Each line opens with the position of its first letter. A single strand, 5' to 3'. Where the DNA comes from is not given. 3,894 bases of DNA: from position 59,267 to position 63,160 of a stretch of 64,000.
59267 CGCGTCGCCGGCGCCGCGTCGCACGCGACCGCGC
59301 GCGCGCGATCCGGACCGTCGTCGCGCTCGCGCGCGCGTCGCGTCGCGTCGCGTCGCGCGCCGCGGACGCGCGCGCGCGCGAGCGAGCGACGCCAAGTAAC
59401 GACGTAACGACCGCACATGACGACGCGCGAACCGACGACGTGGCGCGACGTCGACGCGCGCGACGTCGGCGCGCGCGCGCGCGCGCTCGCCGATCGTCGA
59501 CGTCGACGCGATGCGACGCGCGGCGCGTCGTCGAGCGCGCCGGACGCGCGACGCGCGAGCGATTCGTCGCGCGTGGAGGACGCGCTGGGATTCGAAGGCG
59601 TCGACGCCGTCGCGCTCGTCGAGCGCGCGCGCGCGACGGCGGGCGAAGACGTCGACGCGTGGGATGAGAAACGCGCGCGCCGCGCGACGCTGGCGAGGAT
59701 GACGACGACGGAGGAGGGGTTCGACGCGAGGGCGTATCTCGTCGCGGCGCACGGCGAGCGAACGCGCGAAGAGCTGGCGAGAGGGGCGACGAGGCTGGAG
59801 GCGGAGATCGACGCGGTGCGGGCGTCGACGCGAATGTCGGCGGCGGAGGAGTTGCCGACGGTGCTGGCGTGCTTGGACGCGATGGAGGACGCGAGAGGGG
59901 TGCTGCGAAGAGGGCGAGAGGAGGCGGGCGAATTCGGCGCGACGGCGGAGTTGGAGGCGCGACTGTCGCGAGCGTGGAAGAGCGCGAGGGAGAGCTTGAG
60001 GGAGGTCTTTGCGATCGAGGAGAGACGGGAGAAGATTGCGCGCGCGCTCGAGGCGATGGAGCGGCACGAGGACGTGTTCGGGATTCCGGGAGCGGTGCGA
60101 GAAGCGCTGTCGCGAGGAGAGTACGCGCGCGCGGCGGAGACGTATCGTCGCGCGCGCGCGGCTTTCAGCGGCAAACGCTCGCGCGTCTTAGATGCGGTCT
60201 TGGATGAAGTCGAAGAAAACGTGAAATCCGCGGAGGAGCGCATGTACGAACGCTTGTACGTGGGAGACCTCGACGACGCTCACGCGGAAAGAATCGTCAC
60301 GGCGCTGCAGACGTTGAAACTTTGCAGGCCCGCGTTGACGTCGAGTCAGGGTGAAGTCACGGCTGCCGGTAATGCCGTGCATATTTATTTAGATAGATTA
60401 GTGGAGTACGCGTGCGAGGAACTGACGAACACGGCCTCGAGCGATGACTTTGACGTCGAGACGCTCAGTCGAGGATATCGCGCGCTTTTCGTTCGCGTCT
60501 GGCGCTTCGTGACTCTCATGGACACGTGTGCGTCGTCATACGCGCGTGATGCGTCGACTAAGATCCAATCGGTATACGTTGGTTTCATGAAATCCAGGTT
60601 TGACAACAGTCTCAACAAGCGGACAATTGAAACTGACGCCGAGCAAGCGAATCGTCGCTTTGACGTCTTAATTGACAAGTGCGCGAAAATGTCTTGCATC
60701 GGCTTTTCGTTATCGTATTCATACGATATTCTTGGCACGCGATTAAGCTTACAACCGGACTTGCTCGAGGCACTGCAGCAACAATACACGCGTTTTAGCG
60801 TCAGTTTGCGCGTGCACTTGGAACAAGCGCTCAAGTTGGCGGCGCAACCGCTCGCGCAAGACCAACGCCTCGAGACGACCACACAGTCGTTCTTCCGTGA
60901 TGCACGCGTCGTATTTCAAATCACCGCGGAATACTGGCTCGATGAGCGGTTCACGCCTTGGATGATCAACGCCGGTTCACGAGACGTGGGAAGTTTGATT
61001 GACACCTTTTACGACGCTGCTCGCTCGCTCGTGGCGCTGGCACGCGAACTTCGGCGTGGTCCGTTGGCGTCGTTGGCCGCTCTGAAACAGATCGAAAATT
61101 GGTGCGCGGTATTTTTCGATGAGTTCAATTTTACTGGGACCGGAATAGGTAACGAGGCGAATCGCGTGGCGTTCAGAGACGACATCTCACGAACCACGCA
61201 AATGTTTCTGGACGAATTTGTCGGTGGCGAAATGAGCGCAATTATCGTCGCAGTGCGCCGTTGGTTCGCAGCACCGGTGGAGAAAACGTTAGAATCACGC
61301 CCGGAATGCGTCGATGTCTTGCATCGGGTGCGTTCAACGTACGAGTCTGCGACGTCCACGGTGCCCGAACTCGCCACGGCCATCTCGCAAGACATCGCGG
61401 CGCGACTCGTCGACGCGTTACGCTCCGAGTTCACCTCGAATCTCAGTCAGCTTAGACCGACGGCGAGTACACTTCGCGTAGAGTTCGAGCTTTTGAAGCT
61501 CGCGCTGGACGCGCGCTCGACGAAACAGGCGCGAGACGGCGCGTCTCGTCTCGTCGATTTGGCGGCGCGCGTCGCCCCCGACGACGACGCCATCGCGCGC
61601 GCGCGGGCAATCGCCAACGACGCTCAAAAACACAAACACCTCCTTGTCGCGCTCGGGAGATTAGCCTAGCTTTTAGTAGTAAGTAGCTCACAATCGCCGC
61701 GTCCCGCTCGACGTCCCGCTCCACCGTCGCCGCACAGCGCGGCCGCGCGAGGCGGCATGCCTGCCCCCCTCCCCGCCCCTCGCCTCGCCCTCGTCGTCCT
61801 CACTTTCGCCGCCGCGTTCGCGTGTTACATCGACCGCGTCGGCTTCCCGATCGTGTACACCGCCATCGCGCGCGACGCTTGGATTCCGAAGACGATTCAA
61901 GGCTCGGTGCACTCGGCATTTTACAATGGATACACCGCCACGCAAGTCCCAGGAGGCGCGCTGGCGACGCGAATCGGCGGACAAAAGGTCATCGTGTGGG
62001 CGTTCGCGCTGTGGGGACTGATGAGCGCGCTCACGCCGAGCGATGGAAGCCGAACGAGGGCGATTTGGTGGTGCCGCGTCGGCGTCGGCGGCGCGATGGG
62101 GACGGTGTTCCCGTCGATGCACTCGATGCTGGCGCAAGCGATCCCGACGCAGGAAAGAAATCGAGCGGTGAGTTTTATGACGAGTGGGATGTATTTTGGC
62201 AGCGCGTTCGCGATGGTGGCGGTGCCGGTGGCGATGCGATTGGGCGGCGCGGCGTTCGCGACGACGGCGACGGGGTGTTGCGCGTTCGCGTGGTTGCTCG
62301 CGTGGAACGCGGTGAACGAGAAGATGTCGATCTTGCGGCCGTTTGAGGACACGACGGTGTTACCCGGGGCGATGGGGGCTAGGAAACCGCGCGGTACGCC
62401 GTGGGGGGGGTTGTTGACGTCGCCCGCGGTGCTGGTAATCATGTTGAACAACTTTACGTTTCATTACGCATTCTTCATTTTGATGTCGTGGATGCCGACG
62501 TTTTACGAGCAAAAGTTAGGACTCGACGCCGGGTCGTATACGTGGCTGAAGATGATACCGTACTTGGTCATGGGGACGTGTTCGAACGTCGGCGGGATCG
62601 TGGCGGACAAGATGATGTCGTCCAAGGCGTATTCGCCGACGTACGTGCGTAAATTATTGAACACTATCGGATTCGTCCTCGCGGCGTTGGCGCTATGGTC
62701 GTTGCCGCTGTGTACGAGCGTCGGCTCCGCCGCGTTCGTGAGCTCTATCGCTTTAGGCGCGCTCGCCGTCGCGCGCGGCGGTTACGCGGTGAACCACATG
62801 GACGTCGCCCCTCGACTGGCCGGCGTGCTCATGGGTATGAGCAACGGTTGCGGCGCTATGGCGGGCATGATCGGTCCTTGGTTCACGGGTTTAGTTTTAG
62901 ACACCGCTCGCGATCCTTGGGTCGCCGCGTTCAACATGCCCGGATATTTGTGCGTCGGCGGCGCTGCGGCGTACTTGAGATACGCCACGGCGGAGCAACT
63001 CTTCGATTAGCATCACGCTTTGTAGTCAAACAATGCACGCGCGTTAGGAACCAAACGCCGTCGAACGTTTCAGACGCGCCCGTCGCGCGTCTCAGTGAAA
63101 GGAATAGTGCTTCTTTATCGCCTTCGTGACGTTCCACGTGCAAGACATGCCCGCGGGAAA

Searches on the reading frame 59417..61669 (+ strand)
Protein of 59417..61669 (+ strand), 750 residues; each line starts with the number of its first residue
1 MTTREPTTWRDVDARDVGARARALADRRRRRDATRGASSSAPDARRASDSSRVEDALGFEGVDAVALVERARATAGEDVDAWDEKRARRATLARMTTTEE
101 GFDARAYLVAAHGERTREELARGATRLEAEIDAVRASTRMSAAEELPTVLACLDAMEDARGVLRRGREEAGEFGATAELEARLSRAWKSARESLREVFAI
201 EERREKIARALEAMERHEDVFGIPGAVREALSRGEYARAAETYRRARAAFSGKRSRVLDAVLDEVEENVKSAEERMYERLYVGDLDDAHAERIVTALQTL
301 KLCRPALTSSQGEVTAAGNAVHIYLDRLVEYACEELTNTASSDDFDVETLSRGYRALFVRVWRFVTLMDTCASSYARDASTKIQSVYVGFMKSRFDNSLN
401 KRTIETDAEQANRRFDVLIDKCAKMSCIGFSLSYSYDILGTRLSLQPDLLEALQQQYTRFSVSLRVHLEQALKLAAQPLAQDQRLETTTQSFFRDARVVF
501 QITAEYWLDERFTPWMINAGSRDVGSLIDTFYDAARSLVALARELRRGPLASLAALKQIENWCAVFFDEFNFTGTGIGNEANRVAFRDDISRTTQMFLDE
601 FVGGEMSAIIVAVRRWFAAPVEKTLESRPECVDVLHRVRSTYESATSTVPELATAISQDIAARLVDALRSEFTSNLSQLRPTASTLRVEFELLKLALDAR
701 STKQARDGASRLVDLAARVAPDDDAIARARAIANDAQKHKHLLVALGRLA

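Call 38: search_protein_families(library=pfam, proteins=[window:59417-61669:+], max_evalue=0.00001)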
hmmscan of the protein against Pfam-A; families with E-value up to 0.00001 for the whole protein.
window:59417-61669:+ (750 aa): 1 family
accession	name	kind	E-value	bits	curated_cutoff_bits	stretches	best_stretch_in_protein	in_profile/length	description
PF15469.12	Sec5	-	1.5e-23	83.4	22.7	1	89-300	25-260/837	Exocyst complex component Sec5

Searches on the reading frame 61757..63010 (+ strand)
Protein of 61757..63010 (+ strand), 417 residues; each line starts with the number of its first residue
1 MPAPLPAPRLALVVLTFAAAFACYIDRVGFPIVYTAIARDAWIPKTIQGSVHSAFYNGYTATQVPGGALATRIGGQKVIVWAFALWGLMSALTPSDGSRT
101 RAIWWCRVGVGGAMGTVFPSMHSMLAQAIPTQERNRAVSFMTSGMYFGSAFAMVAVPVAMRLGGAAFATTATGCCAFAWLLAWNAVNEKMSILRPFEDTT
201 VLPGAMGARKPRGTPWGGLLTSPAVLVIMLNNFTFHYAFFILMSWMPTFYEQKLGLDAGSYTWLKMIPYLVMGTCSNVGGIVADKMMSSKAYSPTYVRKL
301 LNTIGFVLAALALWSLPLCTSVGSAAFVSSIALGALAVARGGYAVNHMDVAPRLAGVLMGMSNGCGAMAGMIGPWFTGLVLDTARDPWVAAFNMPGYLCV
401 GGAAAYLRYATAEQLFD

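Call 38: search_protein_families(library=pfam, proteins=[window:61757-63010:+], max_evalue=0.00001)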
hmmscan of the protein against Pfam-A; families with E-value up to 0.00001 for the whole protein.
window:61757-63010:+ (417 aa): 1 family
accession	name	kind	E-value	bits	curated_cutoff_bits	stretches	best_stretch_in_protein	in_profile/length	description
PF07690.21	MFS_1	-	8.1e-31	107.6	33.4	1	17-374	2-347/347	Major Facilitator Superfamily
